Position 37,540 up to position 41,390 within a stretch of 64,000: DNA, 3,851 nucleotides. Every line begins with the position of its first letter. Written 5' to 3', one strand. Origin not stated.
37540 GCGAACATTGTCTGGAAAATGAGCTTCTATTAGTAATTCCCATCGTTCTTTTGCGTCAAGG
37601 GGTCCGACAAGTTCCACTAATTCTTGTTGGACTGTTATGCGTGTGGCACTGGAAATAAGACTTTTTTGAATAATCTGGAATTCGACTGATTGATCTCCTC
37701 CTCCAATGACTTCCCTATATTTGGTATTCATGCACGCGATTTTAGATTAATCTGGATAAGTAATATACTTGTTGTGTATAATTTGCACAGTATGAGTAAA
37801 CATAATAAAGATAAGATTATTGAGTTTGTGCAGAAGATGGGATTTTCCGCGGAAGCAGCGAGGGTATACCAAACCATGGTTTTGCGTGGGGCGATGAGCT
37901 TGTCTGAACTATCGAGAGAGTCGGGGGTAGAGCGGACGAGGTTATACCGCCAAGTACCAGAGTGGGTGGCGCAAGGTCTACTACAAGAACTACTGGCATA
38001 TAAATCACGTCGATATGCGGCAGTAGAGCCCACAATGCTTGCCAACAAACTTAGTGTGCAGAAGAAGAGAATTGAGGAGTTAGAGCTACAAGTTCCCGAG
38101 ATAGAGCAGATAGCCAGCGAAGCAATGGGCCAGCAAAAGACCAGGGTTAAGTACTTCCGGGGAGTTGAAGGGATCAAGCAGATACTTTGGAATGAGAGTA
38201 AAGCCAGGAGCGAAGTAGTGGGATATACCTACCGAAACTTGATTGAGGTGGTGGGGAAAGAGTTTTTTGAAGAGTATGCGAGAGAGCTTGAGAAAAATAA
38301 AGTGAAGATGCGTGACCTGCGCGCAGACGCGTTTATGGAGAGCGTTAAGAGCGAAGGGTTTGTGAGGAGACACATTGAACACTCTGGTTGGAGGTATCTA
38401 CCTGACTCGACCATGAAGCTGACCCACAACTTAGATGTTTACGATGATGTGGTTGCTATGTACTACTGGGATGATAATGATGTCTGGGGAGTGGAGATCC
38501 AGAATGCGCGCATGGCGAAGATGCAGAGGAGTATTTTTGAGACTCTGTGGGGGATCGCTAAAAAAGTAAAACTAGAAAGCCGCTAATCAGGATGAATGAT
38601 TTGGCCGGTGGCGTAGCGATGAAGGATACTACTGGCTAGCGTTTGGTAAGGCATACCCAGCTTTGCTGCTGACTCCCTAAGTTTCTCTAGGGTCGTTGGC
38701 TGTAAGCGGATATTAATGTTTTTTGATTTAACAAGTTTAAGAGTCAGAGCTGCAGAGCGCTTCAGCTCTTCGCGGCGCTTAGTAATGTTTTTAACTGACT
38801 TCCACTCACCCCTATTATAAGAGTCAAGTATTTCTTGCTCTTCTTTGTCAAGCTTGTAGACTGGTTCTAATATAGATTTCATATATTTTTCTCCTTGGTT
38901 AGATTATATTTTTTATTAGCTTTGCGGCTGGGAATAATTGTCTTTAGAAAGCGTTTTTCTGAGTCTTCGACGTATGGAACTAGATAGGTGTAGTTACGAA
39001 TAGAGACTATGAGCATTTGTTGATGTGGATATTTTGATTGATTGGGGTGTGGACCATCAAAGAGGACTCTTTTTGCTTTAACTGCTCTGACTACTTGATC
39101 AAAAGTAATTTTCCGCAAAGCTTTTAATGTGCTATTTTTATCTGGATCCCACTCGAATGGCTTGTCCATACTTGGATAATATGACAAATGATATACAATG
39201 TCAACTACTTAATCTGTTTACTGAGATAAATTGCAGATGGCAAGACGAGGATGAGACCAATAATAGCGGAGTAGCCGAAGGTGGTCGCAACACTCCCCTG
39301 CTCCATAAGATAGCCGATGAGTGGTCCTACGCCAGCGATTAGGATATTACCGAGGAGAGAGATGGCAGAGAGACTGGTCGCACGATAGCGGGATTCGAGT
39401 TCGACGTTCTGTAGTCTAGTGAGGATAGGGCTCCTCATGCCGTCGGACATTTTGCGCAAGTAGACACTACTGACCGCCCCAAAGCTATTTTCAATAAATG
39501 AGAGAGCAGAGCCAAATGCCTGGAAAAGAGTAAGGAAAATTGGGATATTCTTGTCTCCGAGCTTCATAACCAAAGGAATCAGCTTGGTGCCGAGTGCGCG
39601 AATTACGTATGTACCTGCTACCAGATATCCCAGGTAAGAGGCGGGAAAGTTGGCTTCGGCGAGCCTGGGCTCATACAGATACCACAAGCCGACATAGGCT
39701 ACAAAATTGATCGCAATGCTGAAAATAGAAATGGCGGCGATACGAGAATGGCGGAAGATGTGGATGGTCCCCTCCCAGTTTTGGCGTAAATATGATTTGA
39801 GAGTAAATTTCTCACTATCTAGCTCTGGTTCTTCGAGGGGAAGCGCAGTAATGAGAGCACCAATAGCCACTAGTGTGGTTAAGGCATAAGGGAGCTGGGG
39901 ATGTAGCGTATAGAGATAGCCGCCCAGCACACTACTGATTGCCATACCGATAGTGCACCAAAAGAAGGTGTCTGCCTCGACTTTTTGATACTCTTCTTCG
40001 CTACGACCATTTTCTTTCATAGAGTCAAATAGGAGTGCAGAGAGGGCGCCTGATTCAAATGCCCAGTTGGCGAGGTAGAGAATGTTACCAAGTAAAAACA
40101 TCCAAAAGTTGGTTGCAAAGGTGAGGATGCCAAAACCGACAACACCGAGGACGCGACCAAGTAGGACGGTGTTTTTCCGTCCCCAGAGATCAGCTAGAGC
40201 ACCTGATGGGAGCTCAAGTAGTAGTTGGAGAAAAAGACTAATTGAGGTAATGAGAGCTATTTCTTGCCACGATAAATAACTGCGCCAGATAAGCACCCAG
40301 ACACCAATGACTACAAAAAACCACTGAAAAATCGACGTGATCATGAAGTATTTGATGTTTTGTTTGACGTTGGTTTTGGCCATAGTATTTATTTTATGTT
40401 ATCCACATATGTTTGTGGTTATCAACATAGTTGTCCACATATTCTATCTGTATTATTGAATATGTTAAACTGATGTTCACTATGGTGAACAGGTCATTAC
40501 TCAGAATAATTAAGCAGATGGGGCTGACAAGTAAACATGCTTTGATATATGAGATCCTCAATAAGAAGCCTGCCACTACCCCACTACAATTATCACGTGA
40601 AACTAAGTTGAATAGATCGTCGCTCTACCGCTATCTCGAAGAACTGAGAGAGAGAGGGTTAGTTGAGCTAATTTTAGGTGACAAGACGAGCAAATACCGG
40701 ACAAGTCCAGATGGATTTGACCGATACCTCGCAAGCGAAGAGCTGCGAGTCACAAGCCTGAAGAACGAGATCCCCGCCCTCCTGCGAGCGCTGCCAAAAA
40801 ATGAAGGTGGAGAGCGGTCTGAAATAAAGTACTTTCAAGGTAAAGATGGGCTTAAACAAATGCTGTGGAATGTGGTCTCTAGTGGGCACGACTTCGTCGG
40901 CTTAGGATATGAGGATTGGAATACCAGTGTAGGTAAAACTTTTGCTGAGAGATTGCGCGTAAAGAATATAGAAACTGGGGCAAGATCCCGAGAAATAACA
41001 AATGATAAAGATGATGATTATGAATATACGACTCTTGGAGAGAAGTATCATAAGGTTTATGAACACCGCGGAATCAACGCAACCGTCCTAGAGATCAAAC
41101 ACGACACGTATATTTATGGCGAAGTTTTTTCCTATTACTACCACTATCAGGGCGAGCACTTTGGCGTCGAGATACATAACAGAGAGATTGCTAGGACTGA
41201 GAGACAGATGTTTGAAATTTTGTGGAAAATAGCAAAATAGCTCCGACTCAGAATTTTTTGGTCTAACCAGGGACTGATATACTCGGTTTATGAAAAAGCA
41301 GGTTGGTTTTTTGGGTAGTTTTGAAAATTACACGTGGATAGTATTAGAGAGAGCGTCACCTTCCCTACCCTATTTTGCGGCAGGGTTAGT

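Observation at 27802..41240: Expanded array of TrmB-like regulators paired with MFS and EamA/DMT transporters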

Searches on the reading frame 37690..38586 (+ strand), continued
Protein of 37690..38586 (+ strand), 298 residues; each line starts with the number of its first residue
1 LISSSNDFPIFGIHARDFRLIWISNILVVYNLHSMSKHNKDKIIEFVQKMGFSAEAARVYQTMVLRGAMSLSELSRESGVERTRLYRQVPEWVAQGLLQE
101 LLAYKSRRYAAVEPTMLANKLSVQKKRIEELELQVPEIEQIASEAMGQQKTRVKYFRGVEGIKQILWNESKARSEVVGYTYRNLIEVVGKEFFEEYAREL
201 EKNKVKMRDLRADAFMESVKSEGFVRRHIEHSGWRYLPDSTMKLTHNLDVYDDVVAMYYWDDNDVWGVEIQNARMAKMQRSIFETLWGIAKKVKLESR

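Call 68: find_encoding_contigs(protein=P0052, flank=4000, max_places=2)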
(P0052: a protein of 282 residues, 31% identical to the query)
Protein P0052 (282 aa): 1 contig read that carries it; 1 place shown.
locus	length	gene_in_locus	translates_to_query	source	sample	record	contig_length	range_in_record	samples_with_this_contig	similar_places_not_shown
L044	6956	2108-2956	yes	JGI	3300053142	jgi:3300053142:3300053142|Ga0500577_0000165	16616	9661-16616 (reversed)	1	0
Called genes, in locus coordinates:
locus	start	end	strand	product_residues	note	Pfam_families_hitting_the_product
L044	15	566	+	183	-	-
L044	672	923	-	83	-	-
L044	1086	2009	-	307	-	-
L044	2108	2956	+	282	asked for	PF01978:TrmB (weak)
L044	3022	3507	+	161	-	-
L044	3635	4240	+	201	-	PF18306:LDcluster4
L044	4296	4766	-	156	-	-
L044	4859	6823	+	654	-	PF00270:DEAD (faint), PF04851:ResIII, PF17757:UvrB_inter, PF27431:UvrB_3rd, PF00271:Helicase_C, PF12344:UvrB, PF02151:UVR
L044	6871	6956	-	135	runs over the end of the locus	-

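Call 69: find_encoding_contigs(protein=P0056, flank=4000, max_places=2)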
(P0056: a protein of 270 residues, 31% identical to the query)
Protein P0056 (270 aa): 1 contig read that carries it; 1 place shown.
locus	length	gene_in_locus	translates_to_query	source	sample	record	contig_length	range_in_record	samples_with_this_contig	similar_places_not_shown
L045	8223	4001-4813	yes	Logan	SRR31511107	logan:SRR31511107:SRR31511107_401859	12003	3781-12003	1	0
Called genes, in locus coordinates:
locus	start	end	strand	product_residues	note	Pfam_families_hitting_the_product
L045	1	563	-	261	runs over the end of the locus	PF12705:PDDEXK_1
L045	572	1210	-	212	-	PF00702:Hydrolase, PF12710:HAD, PF13419:HAD_2, PF13242:Hydrolase_like (weak)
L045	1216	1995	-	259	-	PF18761:Heliorhodopsin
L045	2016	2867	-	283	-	PF00809:Pterin_bind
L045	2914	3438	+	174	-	PF01625:PMSR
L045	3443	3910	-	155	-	-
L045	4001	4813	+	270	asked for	PF01978:TrmB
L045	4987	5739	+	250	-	PF00106:adh_short, PF08659:KR (weak), PF23441:SDR, PF13561:adh_short_C2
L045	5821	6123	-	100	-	PF04248:NTP_transf_9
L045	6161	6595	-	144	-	PF01850:PIN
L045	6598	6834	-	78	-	-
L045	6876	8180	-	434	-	PF12704:MacB_PCD (weak), PF02687:FtsX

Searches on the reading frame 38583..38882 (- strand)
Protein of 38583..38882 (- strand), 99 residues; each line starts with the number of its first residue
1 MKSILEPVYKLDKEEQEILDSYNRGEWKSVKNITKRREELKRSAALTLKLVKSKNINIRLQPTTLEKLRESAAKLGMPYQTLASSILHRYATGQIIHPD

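Call 4: search_protein_families(library=pfam, proteins=[window:38583-38882:-], max_evalue=0.01)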
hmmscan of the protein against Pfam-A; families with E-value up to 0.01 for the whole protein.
window:38583-38882:- (99 aa): 2 families
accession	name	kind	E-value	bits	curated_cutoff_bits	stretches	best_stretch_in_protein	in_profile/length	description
PF12441.14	CopG_antitoxin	-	2e-06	28.9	28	1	10-88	7-77/79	CopG antitoxin of type II toxin-antitoxin system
PF14384.12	BrnA_antitoxin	-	0.00013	22.8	26.1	1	30-91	11-68/68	BrnA antitoxin of type II toxin-antitoxin system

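Call 82: search_protein_families(library=ncbifam, proteins=[window:38583-38882:-], max_evalue=0.01)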
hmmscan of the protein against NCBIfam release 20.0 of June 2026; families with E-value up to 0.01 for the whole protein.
window:38583-38882:- (99 aa): 1 family
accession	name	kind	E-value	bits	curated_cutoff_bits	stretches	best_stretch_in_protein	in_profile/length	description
NF047399.1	BrnA_antitoxin_add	equivalog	0.0046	17.1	60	1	50-88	29-67/70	type II toxin-antitoxin system BrnA family antitoxin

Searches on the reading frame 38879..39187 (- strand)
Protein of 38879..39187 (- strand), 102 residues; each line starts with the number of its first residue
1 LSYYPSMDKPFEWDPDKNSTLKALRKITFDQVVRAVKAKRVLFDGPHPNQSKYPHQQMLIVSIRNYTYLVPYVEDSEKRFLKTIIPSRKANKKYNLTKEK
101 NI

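Call 4: search_protein_families(library=pfam, proteins=[window:38879-39187:-], max_evalue=0.01)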
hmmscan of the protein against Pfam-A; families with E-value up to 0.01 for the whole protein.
window:38879-39187:- (102 aa): 1 family
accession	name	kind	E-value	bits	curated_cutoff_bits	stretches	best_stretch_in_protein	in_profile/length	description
PF04365.19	BrnT_toxin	-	4.1e-05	24.3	34.5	1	13-93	1-76/77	Ribonuclease toxin, BrnT, of type II toxin-antitoxin system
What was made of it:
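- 38583..39187 (-): Probable BrnT (38879-39187) and BrnA (38583-38882) toxin-antitoxin pair with its own promoter-like site at 39204-39176. Pfam scores are weak (call 4).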

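Call 82: search_protein_families(library=ncbifam, proteins=[window:38879-39187:-], max_evalue=0.01)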
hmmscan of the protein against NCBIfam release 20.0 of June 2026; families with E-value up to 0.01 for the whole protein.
window:38879-39187:- (102 aa): 0 families

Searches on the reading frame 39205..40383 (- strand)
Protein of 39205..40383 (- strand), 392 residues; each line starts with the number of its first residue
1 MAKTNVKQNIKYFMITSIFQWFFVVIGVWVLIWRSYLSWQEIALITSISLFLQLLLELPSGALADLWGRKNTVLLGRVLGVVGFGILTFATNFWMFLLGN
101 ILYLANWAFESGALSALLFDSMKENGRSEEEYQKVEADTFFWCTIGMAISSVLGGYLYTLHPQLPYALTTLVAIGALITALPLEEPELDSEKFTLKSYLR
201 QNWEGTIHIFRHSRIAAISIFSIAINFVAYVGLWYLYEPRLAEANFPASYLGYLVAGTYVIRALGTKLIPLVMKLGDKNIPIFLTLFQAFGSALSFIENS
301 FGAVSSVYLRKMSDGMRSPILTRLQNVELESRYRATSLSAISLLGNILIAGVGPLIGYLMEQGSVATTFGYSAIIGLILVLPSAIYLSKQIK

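Call 4: search_protein_families(library=pfam, proteins=[window:39205-40383:-], max_evalue=0.01)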
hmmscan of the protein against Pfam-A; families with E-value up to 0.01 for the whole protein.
window:39205-40383:- (392 aa): 2 families
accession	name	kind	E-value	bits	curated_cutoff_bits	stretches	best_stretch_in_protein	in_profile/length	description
PF07690.21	MFS_1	-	1.4e-12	47.7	33.4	1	17-353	9-346/347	Major Facilitator Superfamily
PF00083.30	Sugar_tr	-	0.0025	17.2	22.3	1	42-103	48-112/452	Sugar (and other) transporter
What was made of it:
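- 39205..40383 (-): MFS3 (subfamily MFSa). MFS_1 47.7 bits (call 4).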

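Call 9: find_encoding_contigs(protein=window:39205-40383:-, flank=10000, max_places=10)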
Protein window:39205-40383:- (392 aa): no gene with exactly this product is on record in the collection.
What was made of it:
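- Tried and rejected: Exact look-up of the window's MFS3 in the contig index found nothing (call 9).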

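Call 10: search_protein_families(library=ncbifam, proteins=[window:39205-40383:-], max_evalue=0.01)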
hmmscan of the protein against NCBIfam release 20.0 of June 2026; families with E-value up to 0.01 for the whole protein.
window:39205-40383:- (392 aa): 8 families
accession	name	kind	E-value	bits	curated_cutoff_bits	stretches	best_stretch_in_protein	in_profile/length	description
NF040872.1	MFS_HP1165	exception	8.7e-14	51.4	700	1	33-234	31-233/385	HP1165 family MFS efflux transporter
NF012174.0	tet_MFS_A_B_C_D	equivalog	8.2e-09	34.8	475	2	60-380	60-375/382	Tet(A)/Tet(B)/Tet(C) family tetracycline efflux MFS transporter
NF007792.0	PRK10489.1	equivalog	9.9e-09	34.7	324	1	42-259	57-269/419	enterobactin transporter EntS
NF000049.1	tet_MFS_40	exception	1.1e-06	28.1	800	1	51-170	54-168/406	tetracycline efflux MFS transporter Tet(40)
NF000043.1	tet_MFS_P_a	exception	3.4e-06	26.1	750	1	37-160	39-161/420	tetracycline efflux MFS transporter TetA(P)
TIGR00880.1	2_A_01_02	superfamily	1.1e-05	25.5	131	1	52-180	10-134/141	multidrug resistance protein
NF045684.1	tet_MFS_65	exception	0.00051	19.3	800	1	42-182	37-171/383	tetracycline efflux MFS transporter Tet(65)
NF012207.0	tet_MFS_H_J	exception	0.0024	17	700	1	10-131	216-336/392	Tet(H)/Tet(J) family tetracycline efflux MFS transporter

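Call 43: search_solved_structures(query=window:39205-40383:-, max_evalue=0.01)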
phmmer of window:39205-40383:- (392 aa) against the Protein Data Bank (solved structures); distinct sequences matched with E-value up to 0.01: 0.

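Call 49: search_solved_structures(query=A3, max_evalue=0.01)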
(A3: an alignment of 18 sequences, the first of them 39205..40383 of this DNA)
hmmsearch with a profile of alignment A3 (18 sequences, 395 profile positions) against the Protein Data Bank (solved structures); distinct sequences matched with E-value up to 0.01: 15.
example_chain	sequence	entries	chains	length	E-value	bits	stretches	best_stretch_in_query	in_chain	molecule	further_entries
8ttf_A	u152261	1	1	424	1.2e-06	30.9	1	12-322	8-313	Quinolone resistance protein NorA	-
8ttg_A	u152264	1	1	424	1.3e-06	30.8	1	12-313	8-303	Quinolone resistance protein NorA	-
8tth_A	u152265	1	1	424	1.6e-06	30.5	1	12-322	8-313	Quinolone resistance protein NorA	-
7lo7_Z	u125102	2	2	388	1.8e-06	30.4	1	12-313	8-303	Quinolone resistance protein NorA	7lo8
8tte_A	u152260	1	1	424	6.2e-06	28.6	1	12-314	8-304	Quinolone resistance protein NorA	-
4lds_A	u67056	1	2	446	8.9e-06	28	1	52-107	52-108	Glucose transporter GlcP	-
28vj_B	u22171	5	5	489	1.1e-05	27.8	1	12-314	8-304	Quinolone resistance protein NorA,Soluble cytochrome b562 | NorA-BRIL(3A) fusion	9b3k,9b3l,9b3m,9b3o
9pv0_Z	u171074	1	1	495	1.1e-05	27.7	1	12-314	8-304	Quinolone resistance protein NorA, Soluble cytochrome b562 chimera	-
8zal_J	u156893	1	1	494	5.7e-05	25.4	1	210-295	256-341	Multidrug export protein EmrB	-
3wdo_A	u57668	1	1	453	0.0001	24.6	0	38-157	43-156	MFS Transporter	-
8zar_J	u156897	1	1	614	0.00018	23.8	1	210-295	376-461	Multidrug export protein EmrB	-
6g9x_A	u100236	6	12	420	0.0015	20.7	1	39-105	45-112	Major facilitator superfamily MFS_1 | L-lactate transporter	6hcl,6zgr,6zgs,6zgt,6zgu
9bii_A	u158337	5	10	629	0.0064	18.6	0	59-184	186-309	Uncharacterized MFS-type transporter EfpA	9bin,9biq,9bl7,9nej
8ufe_A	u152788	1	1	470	0.0076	18.4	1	59-204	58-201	Integral membrane efflux protein EfpA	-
9vhd_B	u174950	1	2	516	0.0085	18.2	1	59-203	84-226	Putative MFS-type transporter EfpA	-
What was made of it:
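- On MFS drug:H+ antiporters (DHA1/DHA3): NorA is the best PDB profile hit, at E 1e-6 only (call 49).
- MFS affinity to efflux pumps: calls 10 and 49. The MFS profile is closest to the efflux antiporters NorA, EmrB, EfpA, HP1165, Tet and EntS (calls 10, 49). MFS affinities are to drug:H+ antiporters (calls 10, 49).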

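Call 80: find_homologous_proteins(query=window:39205-40383:-, max_evalue=0.00001)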
Query window:39205-40383:- (392 aa): 178 proteins with E <= 0.00001 among 8000 candidates; the best 120 are listed.
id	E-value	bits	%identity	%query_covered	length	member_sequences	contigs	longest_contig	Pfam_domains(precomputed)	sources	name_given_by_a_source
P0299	7.8e-231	784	90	100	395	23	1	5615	PF07690.22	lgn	-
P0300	8.4e-221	751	86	100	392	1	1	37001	PF07690.22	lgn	-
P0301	3.0e-209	713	82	100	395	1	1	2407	PF07690.22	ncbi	-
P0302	4.5e-209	713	83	100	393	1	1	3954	PF07690.22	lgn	-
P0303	7.0e-208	709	81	100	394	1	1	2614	PF07690.22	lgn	-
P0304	2.8e-207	707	80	100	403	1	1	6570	PF07690.22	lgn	-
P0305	3.8e-207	706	82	100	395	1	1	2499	PF07690.22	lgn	-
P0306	1.9e-206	704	82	100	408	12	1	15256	PF07690.22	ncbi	-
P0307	2.2e-206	704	81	100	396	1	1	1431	PF07690.22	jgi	jgi:MFS family permease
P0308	2.2e-206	704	80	100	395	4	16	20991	PF07690.22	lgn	-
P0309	5.8e-206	702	81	100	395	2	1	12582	PF07690.22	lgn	-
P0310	6.3e-206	702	80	100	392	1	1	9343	PF07690.22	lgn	-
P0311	7.1e-206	702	81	100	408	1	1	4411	PF07690.22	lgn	-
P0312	1.9e-205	701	81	100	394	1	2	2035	PF07690.22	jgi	jgi:MFS family permease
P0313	4.4e-205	699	81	100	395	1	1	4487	PF07690.22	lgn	-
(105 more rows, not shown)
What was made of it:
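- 39205..40383 (-): Conserved at 50-90% identity across Microgenomates (call 80).
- MFS3 is conserved at 50-90% identity across Microgenomates (call 80), which looks more like a housekeeping transporter.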

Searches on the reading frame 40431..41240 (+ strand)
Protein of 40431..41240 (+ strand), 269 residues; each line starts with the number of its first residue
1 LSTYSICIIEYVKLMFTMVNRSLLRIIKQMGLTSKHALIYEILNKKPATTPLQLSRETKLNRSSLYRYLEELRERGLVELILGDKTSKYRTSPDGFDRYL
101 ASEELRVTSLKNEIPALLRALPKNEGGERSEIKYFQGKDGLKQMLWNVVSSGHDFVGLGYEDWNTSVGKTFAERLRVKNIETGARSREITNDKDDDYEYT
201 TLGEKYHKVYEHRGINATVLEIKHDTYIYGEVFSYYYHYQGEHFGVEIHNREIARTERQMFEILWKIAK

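Call 4: search_protein_families(library=pfam, proteins=[window:40431-41240:+], max_evalue=0.01)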
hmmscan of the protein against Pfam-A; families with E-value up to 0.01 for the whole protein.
window:40431-41240:+ (269 aa): 9 families
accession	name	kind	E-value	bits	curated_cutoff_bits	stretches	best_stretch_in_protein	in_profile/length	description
PF01978.25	TrmB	-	2.1e-08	34.3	25.6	1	28-91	2-64/68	Sugar-specific transcriptional regulator TrmB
PF13412.12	HTH_24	-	6.3e-06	26.1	21.9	1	39-79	8-48/48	Winged helix-turn-helix DNA-binding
PF25213.1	HVO_A0261_N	-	1.1e-05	25.7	35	1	36-94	13-66/86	HVO_A0261 N-terminal domain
PF09339.16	HTH_IclR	-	2.5e-05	24.4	22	1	45-79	14-49/52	IclR helix-turn-helix domain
PF01022.26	HTH_5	-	7.2e-05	23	22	1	42-79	10-46/47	Bacterial regulatory protein, arsR family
PF12840.13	HTH_20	-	0.00038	20.8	27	1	39-80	9-50/51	Helix-turn-helix domain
PF12802.13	MarR_2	-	0.0011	19.5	27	1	35-80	7-52/61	MarR family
PF14947.12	HTH_45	-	0.0012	19.2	25.5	0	34-95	3-62/77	Winged helix-turn-helix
PF08279.18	HTH_11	-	0.0017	18.6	25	1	38-78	4-44/55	HTH domain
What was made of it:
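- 40473..41240 (+): T4 (subfamily Td): TrmB-like regulator (start at 40473 or 40482). PF01978 34.3 bits (call 4).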

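Call 10: search_protein_families(library=ncbifam, proteins=[window:40431-41240:+], max_evalue=0.01)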
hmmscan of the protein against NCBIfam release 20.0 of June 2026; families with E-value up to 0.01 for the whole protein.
window:40431-41240:+ (269 aa): 1 family
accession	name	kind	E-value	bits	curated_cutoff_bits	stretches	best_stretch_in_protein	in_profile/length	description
NF053610.1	Sso10a_fam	subfamily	0.00018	21.5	60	1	36-95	4-60/64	Sso10a family chromatin protein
